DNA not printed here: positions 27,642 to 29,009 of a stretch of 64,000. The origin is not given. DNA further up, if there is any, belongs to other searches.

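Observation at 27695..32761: Putative peptide quorum-sensing-like cassette: XRE-HTH+TPR (RRNPP-like) regulator translationally coupled to an ABC exporter, followed by a 701-aa surface protein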

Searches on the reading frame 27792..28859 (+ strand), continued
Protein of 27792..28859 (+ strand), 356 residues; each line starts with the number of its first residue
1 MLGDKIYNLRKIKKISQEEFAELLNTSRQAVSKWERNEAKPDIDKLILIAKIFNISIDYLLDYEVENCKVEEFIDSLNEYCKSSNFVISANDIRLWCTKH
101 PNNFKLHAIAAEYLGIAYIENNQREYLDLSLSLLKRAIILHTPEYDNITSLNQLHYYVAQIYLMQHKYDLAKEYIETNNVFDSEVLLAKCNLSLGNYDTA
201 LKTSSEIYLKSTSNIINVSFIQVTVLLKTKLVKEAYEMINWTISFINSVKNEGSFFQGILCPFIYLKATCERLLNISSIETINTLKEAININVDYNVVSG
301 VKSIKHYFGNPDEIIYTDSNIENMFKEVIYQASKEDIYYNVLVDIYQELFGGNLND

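Call 44: find_encoding_contigs(protein=P0108, flank=4000, max_places=2)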
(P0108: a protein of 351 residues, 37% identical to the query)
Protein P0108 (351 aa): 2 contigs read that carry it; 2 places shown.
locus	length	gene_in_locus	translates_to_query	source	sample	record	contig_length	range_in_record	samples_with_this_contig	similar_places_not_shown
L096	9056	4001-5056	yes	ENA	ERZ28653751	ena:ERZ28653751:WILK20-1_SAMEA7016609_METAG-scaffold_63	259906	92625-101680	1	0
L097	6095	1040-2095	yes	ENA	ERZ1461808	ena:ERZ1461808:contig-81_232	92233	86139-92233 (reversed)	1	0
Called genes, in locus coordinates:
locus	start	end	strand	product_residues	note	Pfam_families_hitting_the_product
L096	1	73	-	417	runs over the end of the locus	PF00817:IMS, PF11798:IMS_HHH, PF21999:IMS_HHH_1, PF11799:IMS_C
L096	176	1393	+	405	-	PF02646:RmuC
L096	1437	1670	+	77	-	-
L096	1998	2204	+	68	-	-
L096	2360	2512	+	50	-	-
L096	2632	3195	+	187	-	-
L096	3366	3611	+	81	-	-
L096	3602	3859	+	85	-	PF05016:ParE_toxin, PF06769:YoeB_toxin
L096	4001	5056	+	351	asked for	PF01381:HTH_3, PF12844:HTH_19, PF13443:HTH_26 (faint), PF13560:HTH_31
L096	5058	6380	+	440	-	PF05977:MFS_3, PF07690:MFS_1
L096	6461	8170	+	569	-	-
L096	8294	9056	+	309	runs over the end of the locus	PF07885:Ion_trans_2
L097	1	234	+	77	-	?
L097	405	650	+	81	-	-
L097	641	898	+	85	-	PF05016:ParE_toxin, PF06769:YoeB_toxin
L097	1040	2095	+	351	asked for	PF01381:HTH_3, PF12844:HTH_19, PF13443:HTH_26 (faint), PF13560:HTH_31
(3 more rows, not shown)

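Call 45: find_encoding_contigs(protein=P0096, flank=4000, max_places=2)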
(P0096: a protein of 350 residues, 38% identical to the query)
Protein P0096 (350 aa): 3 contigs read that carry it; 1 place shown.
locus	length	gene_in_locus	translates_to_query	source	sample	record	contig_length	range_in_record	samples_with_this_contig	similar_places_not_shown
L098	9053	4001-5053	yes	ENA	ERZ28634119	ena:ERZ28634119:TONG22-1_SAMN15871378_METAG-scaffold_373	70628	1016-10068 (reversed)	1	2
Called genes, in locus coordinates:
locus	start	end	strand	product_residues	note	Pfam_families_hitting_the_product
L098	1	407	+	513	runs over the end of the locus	PF02463:SMC_N (weak), PF03193:RsgA_GTPase (faint), PF13555:AAA_29 (faint), PF20720:nSTAND3 (faint), PF00005:ABC_tran, PF00910:RNA_helicase (faint), PF12848:ABC_tran_Xtn, PF00005:ABC_tran, +3 more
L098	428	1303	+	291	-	PF02517:Rce1-like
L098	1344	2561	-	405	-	PF00990:GGDEF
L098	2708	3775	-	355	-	PF01263:Aldose_epim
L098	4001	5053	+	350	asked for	PF01381:HTH_3, PF12844:HTH_19, PF13443:HTH_26 (faint), PF13560:HTH_31 (weak)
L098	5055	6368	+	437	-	PF05977:MFS_3 (weak), PF07690:MFS_1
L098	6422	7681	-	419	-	PF13439:Glyco_transf_4, PF13579:Glyco_trans_4_4, PF00534:Glycos_transf_1, PF13692:Glyco_trans_1_4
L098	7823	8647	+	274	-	PF01553:Acyltransferase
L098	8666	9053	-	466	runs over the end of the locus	?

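Call 46: find_encoding_contigs(protein=P0118, flank=4000, max_places=2)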
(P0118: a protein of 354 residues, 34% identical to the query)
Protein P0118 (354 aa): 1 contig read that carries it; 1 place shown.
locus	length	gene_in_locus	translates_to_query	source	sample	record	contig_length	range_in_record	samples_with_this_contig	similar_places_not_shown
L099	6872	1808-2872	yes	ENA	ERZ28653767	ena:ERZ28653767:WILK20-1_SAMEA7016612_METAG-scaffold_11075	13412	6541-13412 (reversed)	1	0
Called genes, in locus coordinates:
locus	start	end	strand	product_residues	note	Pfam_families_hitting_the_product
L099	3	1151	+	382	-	?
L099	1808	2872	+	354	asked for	PF01381:HTH_3, PF12844:HTH_19, PF13443:HTH_26 (weak), PF13560:HTH_31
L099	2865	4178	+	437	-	PF05977:MFS_3, PF13347:MFS_2, PF07690:MFS_1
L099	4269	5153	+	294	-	PF13310:Virulence_RhuM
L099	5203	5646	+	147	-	PF03358:FMN_red (weak), PF12682:Flavodoxin_4 (weak)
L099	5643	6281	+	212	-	PF01522:Polysacc_deac_1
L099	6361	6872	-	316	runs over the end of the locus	PF05368:NmrA, PF13460:NAD_binding_10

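Call 50: search_protein_families(library=ncbifam, proteins=[L005:7049-8359:+, L007:7055-8362:+, L008:7058-8362:+, L096:5058-6377:+, L099:2865-4175:+], max_evalue=0.00001)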
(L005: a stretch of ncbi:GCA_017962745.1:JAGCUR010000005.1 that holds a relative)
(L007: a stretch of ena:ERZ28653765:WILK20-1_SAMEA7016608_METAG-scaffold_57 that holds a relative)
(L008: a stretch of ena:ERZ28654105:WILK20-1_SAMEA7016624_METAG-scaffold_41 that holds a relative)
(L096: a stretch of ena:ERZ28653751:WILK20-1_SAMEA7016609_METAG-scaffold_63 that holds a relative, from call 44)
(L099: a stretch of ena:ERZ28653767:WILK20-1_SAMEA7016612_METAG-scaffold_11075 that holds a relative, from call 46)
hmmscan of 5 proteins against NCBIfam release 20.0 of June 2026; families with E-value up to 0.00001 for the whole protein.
L005:7049-8359:+ (437 aa): 5 families
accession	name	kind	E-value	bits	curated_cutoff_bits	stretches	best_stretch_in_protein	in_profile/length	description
TIGR00900.1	2A0121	subfamily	1.2e-51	176.2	319.6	1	20-406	3-361/364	H+ Antiporter protein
NF000051.1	macrolide_MefB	exception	8.3e-09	34.8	800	1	15-423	8-387/409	macrolide efflux MFS transporter Mef(B)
TIGR00880.1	2_A_01_02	superfamily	1.7e-07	31.5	131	1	55-200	1-137/141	multidrug resistance protein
NF000154.1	macrolide_MefEN2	exception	2.3e-06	27.2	800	1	23-347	13-315/401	macrolide efflux MFS transporter Mef(En2)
TIGR00711.1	efflux_EmrB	subfamily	5.1e-06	25.5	230.2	1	3-243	242-481/485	DHA2 family efflux MFS transporter permease subunit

L007:7055-8362:+ (436 aa): 3 families
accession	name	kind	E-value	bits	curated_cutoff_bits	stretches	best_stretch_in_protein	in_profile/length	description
TIGR00900.1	2A0121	subfamily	3.7e-50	171.3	319.6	1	17-408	1-364/364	H+ Antiporter protein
NF000051.1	macrolide_MefB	exception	7.1e-10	38.4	800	1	14-417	8-382/409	macrolide efflux MFS transporter Mef(B)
TIGR00880.1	2_A_01_02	superfamily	2.5e-07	30.9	131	1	54-199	1-137/141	multidrug resistance protein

L008:7058-8362:+ (435 aa): 5 families
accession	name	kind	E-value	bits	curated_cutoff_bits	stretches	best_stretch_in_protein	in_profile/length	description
TIGR00900.1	2A0121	subfamily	1.5e-45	156.1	319.6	1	16-403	1-360/364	H+ Antiporter protein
NF000051.1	macrolide_MefB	exception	2.4e-11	43.2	800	1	13-416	8-382/409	macrolide efflux MFS transporter Mef(B)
NF007792.0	PRK10489.1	equivalog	3.3e-10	39.5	324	1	12-186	15-184/419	enterobactin transporter EntS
NF006386.0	PRK08633.1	equivalog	3.7e-10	38.2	1221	1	17-427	16-407/1147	acyl-[ACP]--phospholipid O-acyltransferase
TIGR00880.1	2_A_01_02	superfamily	1.1e-08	35.3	131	1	53-198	1-137/141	multidrug resistance protein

L096:5058-6377:+ (440 aa): 5 families
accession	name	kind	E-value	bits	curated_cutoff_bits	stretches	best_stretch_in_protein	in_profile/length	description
TIGR00900.1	2A0121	subfamily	8.2e-48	163.6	319.6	1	21-406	1-358/364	H+ Antiporter protein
NF000051.1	macrolide_MefB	exception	2.3e-12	46.6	800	1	18-406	8-367/409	macrolide efflux MFS transporter Mef(B)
NF006386.0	PRK08633.1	equivalog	2.4e-11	42.1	1221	1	27-434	17-410/1147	acyl-[ACP]--phospholipid O-acyltransferase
TIGR00880.1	2_A_01_02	superfamily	3.8e-06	27.1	131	1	58-203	1-137/141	multidrug resistance protein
NF000154.1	macrolide_MefEN2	exception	9.7e-06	25.1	800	0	22-322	9-291/401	macrolide efflux MFS transporter Mef(En2)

L099:2865-4175:+ (437 aa): 4 families
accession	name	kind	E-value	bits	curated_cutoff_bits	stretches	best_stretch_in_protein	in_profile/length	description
TIGR00900.1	2A0121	subfamily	4.8e-48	164.4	319.6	1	18-409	1-364/364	H+ Antiporter protein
NF007792.0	PRK10489.1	equivalog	8.1e-10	38.3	324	1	14-241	15-232/419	enterobactin transporter EntS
NF006386.0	PRK08633.1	equivalog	1.4e-09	36.3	1221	1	21-431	18-409/1147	acyl-[ACP]--phospholipid O-acyltransferase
TIGR00880.1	2_A_01_02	superfamily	7.6e-07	29.3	131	1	55-200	1-137/141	multidrug resistance protein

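Call 56: list_cluster_members(proteins=[window:27792-28859:+, window:28855-30543:+, P0037, P0008, P0053, P0112, P0115, P0071, P0009])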
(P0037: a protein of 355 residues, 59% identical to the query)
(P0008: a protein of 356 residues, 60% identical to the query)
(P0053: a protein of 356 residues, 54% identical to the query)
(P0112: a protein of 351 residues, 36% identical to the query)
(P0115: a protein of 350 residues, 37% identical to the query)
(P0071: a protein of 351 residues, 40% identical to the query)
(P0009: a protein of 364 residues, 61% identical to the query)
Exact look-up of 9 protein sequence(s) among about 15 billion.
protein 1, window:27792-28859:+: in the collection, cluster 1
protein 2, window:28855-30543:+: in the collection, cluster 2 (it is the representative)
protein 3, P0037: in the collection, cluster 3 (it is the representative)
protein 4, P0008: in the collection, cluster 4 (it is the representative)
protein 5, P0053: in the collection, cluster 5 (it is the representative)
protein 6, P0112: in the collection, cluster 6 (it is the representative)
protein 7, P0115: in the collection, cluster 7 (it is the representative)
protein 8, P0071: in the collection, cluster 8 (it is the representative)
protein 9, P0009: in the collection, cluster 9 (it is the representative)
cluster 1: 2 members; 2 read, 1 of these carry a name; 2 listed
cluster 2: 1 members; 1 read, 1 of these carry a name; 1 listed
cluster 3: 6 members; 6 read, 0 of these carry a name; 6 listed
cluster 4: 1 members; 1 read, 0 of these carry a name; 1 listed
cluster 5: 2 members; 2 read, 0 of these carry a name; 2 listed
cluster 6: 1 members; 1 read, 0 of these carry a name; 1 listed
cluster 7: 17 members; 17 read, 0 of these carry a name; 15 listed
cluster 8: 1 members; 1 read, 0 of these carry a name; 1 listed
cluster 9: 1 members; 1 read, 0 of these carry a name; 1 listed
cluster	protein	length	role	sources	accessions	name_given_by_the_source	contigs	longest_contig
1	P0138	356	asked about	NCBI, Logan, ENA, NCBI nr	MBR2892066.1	MAG: helix-turn-helix transcriptional regulator [Bacilli bacterium] | helix-turn-helix transcriptional regulator [Bacilli bacterium]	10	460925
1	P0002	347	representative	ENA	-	-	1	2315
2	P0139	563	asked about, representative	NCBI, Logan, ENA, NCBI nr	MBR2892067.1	MAG: ABC transporter ATP-binding protein [Bacilli bacterium] | ABC transporter ATP-binding protein [Bacilli bacterium]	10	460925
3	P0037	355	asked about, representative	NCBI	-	-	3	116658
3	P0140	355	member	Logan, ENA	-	-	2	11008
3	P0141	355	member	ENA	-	-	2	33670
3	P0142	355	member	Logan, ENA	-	-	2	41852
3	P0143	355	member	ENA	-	-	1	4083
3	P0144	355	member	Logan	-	-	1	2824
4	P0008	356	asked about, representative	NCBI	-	-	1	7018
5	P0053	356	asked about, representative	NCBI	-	-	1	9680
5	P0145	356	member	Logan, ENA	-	-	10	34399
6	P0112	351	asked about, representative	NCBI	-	-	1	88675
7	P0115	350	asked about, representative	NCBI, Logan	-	-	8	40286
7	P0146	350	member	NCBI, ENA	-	-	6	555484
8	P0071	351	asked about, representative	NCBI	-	-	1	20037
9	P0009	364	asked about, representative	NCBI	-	-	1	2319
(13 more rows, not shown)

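Call 58: search_protein_families(library=pfam, alignment_id=A1, max_evalue=0.01)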
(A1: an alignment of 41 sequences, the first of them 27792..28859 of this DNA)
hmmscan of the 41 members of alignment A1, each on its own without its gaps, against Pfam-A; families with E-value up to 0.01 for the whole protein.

A. member 1, window:27792-28859:+ (356 aa): 9 families
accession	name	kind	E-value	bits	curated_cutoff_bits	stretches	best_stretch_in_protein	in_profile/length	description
PF01381.28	HTH_3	-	7.5e-17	61.5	23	1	6-60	1-55/55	Helix-turn-helix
PF12844.13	HTH_19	-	3.8e-10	40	30.2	1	3-62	1-60/64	Helix-turn-helix domain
PF12895.13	ANAPC3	-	3e-06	27.9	27.2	1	143-203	14-78/82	Anaphase-promoting complex, cyclosome, subunit 3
PF13443.12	HTH_26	-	4.9e-06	27.1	22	1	6-64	2-61/63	Cro/C1-type HTH DNA-binding domain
PF07022.19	Phage_CI_repr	-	2.1e-05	25.2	22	1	12-61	9-58/65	Bacteriophage CI repressor helix-turn-helix domain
PF07719.23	TPR_2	-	0.0018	18.7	27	0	154-176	3-25/34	Tetratricopeptide repeat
PF13560.12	HTH_31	-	0.0051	17.5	27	1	3-53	3-54/64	Helix-turn-helix domain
PF00515.34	TPR_1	-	0.0064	16.7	27.8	0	154-176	3-25/34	Tetratricopeptide repeat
PF13518.12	HTH_28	-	0.01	16.4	25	0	12-37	10-35/52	Helix-turn-helix domain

B. families by the number of members that match (of 41 scanned): 28 families (the first 25 are shown)
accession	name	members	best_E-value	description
PF01381.28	HTH_3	41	1.9e-19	Helix-turn-helix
PF12844.13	HTH_19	41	6.2e-14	Helix-turn-helix domain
PF13560.12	HTH_31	41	4.9e-09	Helix-turn-helix domain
PF13443.12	HTH_26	41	1.5e-07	Cro/C1-type HTH DNA-binding domain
PF12895.13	ANAPC3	28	1.1e-06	Anaphase-promoting complex, cyclosome, subunit 3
PF07022.19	Phage_CI_repr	26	5e-06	Bacteriophage CI repressor helix-turn-helix domain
PF08279.18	HTH_11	21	0.0003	HTH domain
PF15731.11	MqsA_antitoxin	7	0.0018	Antitoxin component of bacterial toxin-antitoxin system, MqsA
PF13518.12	HTH_28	6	0.0016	Helix-turn-helix domain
PF07719.23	TPR_2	4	0.0018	Tetratricopeptide repeat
PF14559.12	TPR_19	4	0.0033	Tetratricopeptide repeat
PF13412.12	HTH_24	3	0.0013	Winged helix-turn-helix DNA-binding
PF04545.22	Sigma70_r4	3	0.0028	Sigma-70, region 4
PF13424.12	TPR_12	2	0.00032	Tetratricopeptide repeat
PF13545.12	HTH_Crp_2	2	0.0032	Crp-like helix-turn-helix domain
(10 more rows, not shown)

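Call 66: search_protein_representatives(alignment_id=A2)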
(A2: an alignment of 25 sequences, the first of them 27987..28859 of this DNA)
Query: 25 sequences, 289 profile positions. Proteins with E-value up to 0.001 (for the whole library): 247; up to 1e-10: 85; up to 1e-30: 41. The best 150 are listed.
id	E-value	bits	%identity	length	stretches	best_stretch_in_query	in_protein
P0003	2.4e-110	384.5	-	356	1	2-289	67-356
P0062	9.5e-102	356.3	-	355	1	1-289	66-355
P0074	2.1e-96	338.7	-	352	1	1-287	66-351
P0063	1.8e-94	332.5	-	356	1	2-289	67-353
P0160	5.2e-94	330.9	-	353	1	2-287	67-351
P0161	1.2e-86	306.7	-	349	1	2-284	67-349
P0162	4.0e-86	305.0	-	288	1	1-286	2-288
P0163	1.3e-80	287.0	-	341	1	14-289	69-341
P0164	1.3e-80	286.9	-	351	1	1-285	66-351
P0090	2.2e-80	286.2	-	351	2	1-289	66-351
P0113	6.3e-78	278.1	-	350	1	1-285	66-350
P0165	3.4e-76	272.5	-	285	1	2-285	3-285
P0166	1.3e-75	270.6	-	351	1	1-286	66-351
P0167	2.3e-75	269.7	-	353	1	2-287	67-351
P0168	1.8e-74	266.8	-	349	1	1-284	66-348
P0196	7.2e-26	107.3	-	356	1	2-282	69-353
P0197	2.6e-23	98.9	-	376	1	2-282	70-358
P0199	4.3e-22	94.9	-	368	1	6-279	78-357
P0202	1.2e-20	90.1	-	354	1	6-282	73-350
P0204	2.1e-17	79.5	-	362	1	2-269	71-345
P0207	1.2e-15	73.8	-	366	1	6-286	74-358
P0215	2.6e-14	69.4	-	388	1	10-285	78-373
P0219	5.0e-13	65.1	-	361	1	10-285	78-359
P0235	5.8e-11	58.4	-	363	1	3-285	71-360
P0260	3.3e-09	52.6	-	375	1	4-287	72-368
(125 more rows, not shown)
